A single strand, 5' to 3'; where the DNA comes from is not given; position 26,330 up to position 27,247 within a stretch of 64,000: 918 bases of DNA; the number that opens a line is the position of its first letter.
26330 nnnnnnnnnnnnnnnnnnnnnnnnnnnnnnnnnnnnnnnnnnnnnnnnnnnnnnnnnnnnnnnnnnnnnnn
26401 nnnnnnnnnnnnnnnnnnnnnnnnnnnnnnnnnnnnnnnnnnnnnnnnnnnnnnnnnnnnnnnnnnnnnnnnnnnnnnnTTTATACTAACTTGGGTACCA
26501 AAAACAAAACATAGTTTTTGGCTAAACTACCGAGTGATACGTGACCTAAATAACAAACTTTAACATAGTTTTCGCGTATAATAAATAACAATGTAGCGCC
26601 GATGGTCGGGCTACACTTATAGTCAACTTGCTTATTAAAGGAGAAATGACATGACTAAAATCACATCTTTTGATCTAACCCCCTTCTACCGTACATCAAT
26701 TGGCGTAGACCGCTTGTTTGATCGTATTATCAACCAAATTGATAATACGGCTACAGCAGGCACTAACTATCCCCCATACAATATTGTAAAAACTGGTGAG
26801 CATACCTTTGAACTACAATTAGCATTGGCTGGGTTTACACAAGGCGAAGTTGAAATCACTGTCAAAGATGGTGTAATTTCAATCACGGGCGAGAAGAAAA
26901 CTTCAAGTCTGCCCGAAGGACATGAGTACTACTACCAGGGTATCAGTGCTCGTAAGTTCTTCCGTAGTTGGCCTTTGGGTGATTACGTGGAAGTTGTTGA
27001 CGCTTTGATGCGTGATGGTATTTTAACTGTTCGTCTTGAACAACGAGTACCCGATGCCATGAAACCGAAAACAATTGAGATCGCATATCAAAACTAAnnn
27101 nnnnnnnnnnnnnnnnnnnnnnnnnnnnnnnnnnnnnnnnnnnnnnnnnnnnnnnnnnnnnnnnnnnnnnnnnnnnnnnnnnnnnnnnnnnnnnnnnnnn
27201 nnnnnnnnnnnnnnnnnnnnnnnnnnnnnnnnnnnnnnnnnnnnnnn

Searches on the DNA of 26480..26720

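Call 89: search_rna_families(source=window, start=26480, end=26720, threshold=evalue, max_evalue=1, show_alignments=1)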
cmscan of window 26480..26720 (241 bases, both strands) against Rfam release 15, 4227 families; matches with E-value up to 1: 1.
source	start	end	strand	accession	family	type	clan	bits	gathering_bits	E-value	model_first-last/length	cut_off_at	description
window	26590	26656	+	RF02523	ROSE_3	Cis-reg; thermoregulator;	-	28.8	43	0.00026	1-69/69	no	Repression of heat shock gene expression (ROSE) element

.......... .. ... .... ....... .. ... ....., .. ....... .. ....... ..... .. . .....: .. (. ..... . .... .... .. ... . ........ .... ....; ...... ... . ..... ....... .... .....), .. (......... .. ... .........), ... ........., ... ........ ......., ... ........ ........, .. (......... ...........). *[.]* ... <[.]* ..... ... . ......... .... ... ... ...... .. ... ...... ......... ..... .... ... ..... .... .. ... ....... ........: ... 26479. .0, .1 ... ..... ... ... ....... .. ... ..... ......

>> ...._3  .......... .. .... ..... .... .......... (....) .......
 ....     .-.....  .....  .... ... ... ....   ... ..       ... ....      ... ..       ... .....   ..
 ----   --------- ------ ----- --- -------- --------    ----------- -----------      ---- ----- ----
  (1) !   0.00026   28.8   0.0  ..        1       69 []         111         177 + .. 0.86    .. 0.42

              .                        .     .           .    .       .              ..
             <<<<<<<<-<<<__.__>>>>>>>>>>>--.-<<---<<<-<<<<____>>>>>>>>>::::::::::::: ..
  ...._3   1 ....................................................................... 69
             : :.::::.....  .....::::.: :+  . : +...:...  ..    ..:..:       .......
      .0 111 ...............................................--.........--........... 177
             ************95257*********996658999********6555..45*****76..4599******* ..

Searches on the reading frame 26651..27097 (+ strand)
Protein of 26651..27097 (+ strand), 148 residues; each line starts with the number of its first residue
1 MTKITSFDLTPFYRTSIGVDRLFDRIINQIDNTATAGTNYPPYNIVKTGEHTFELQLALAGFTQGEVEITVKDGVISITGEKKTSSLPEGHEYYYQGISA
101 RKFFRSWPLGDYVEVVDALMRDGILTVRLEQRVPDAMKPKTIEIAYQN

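Call 90: search_protein_families(library=pfam, proteins=[window:26651-27097:+], max_evalue=0.1)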
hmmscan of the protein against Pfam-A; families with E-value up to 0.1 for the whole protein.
window:26651-27097:+ (148 aa): 1 family
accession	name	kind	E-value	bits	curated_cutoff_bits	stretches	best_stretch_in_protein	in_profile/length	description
PF00011.27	HSP20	-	5.5e-16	59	20.8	1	47-144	3-101/102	Hsp20/alpha crystallin family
